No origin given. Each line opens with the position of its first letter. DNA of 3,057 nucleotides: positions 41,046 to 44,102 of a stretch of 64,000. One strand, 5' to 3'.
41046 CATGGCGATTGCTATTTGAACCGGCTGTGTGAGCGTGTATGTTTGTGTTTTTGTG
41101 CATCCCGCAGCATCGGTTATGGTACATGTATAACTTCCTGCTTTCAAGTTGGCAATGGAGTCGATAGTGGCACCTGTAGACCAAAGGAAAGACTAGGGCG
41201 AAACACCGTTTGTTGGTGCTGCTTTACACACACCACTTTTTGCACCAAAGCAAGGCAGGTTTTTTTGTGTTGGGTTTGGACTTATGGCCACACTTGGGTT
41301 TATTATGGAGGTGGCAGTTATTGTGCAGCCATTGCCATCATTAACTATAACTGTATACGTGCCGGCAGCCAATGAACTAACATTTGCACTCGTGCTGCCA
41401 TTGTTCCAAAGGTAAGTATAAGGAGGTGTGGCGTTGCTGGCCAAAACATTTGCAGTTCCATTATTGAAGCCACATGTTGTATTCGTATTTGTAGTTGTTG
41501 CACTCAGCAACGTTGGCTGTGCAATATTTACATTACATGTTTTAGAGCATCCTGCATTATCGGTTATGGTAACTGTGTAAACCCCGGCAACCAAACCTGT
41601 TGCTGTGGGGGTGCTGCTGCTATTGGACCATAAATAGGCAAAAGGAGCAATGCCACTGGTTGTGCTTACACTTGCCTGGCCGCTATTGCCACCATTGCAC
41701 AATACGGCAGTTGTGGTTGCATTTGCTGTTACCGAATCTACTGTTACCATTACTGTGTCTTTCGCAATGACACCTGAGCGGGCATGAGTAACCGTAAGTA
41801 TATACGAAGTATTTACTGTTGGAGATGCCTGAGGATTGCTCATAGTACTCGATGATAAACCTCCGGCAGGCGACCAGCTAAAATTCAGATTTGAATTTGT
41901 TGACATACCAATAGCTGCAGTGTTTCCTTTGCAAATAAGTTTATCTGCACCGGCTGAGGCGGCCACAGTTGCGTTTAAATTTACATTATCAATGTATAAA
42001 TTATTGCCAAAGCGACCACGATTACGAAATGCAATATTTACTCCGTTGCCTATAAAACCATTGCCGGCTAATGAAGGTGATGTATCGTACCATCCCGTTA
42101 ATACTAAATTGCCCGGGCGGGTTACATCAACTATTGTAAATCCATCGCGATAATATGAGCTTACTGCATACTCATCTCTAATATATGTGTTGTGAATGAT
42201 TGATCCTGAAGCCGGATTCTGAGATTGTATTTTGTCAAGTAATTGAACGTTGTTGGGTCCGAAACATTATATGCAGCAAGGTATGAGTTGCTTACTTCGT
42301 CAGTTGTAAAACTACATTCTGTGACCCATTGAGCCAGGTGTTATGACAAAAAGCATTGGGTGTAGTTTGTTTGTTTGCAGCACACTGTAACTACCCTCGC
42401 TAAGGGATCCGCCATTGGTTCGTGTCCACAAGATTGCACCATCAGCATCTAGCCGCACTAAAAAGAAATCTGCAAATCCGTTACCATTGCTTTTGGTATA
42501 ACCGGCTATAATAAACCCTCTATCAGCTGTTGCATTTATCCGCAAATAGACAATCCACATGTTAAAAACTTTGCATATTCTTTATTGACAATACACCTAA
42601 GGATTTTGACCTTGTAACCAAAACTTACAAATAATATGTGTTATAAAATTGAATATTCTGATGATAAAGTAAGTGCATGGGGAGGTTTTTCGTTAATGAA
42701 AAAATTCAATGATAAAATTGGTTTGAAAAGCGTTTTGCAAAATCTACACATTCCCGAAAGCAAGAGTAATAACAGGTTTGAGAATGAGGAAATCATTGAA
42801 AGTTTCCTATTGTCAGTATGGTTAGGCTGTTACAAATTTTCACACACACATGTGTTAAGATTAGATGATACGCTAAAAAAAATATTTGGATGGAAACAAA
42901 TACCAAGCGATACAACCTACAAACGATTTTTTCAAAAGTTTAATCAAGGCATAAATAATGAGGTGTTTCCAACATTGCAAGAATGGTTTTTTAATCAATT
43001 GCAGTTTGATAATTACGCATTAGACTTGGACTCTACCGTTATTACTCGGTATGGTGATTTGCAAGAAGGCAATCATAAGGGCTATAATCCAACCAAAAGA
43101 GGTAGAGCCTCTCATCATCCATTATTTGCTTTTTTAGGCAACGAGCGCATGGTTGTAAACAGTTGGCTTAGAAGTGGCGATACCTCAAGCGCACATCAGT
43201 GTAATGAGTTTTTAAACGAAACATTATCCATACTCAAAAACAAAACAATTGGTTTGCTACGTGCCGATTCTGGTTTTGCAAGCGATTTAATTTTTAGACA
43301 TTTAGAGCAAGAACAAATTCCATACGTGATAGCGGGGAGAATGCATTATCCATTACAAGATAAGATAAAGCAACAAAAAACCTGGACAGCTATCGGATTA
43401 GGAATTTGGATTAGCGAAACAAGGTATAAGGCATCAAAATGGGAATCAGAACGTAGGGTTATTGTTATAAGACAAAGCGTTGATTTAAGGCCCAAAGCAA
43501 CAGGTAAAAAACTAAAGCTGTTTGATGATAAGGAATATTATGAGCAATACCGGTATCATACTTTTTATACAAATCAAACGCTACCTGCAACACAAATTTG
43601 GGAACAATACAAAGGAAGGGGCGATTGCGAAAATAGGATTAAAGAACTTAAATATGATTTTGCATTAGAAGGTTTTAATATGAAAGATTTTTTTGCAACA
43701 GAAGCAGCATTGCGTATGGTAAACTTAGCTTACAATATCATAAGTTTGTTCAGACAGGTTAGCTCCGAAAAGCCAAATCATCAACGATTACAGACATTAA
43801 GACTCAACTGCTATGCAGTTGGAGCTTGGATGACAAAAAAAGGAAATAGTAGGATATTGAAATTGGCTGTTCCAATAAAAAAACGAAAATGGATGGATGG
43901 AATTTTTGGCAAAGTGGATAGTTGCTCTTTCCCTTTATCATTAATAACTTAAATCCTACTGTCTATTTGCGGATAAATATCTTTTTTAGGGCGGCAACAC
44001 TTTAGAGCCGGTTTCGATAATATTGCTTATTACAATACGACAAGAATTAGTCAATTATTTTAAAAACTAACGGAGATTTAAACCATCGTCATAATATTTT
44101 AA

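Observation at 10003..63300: Disruptions are concentrated in cargo genes (3 nonsense codons, 5 or more frameshifts) while all housekeeping genes in the window are intact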

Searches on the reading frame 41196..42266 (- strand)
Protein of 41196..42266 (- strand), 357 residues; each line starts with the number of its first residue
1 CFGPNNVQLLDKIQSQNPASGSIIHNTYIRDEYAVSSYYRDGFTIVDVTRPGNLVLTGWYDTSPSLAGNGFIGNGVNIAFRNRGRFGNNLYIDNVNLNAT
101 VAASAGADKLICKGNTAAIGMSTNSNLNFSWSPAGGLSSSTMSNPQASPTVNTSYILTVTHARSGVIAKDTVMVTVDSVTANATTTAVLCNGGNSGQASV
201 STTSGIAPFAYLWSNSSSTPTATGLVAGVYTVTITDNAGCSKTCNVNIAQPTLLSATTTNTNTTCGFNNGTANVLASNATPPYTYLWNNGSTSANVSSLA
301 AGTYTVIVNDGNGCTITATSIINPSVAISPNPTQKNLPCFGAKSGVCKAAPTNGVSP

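Call 11: search_protein_families(library=pfam, proteins=[window:41196-42266:-], max_evalue=0.01)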
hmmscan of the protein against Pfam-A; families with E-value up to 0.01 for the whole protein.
window:41196-42266:- (357 aa): 3 families
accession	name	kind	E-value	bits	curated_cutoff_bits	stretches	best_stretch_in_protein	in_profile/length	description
PF13573.12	SprB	-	1.5e-11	44.2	28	2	183-217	2-36/37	SprB repeat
PF22352.2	K319L-like_PKD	-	7.9e-05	23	27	0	215-248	47-82/84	K319L-like, PKD domain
PF18962.6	Por_Secre_tail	-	0.0035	18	27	0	288-316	42-70/75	Secretion system C-terminal sorting domain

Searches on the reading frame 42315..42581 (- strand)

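Call 11: search_protein_families(library=pfam, proteins=[window:42315-42581:-], max_evalue=0.01)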
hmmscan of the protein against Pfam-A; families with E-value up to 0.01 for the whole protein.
window:42315-42581:- (89 aa): 1 family
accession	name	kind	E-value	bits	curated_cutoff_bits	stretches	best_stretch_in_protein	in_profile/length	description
PF17164.10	DUF5122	-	0.00014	22.5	27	1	24-49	7-31/36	Domain of unknown function (DUF5122) beta-propeller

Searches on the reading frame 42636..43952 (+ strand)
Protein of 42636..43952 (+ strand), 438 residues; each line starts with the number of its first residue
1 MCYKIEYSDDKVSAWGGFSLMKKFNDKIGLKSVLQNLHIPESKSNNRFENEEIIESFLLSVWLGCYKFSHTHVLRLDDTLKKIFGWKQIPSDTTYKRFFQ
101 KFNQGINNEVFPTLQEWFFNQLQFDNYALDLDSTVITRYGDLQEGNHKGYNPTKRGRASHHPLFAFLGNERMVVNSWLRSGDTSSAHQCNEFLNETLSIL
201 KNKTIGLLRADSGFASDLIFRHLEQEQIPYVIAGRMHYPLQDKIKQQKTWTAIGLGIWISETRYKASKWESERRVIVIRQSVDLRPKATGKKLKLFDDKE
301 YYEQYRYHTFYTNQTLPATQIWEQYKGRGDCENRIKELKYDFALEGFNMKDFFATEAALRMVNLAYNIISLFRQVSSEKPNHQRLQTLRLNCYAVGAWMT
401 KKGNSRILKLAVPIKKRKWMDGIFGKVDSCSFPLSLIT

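Call 12: search_protein_families(library=pfam, proteins=[window:42636-43952:+], max_evalue=0.01)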
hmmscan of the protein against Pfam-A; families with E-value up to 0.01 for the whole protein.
window:42636-43952:+ (438 aa): 2 families
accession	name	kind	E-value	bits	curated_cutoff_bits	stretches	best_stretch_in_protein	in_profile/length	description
PF13701.12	DDE_Tnp_1_4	-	4.1e-47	160.9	34.7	1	10-414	16-417/435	Transposase DDE domain group 1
PF01609.27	DDE_Tnp_1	-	4.9e-20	72.6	23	1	127-368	5-200/200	Transposase DDE domain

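Call 22: search_protein_families(library=ncbifam, proteins=[window:42636-43952:+], max_evalue=0.001)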
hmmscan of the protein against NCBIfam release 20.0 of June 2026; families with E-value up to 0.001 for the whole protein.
window:42636-43952:+ (438 aa): 6 families
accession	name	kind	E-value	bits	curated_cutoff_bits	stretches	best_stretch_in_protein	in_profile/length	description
NF033539.1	transpos_IS1380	equivalog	2.7e-77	260.2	180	1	4-411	1-416/419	IS1380 family transposase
NF033559.2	transpos_IS1634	equivalog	3e-10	39.7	100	1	80-278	91-285/483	IS1634 family transposase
NF033592.1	transpos_IS4_1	equivalog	4.7e-05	22.6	115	1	200-371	174-330/332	IS4 family transposase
NF033591.1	transpos_IS4_2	equivalog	5.7e-05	22.4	152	1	179-350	92-258/340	IS4 family transposase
NF033540.2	transpos_IS701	equivalog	8.5e-05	22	150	1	208-371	185-361/363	IS701 family transposase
NF049999.1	transpos_IS701_3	equivalog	0.00015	20.8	170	1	295-383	279-371/412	IS701 family transposase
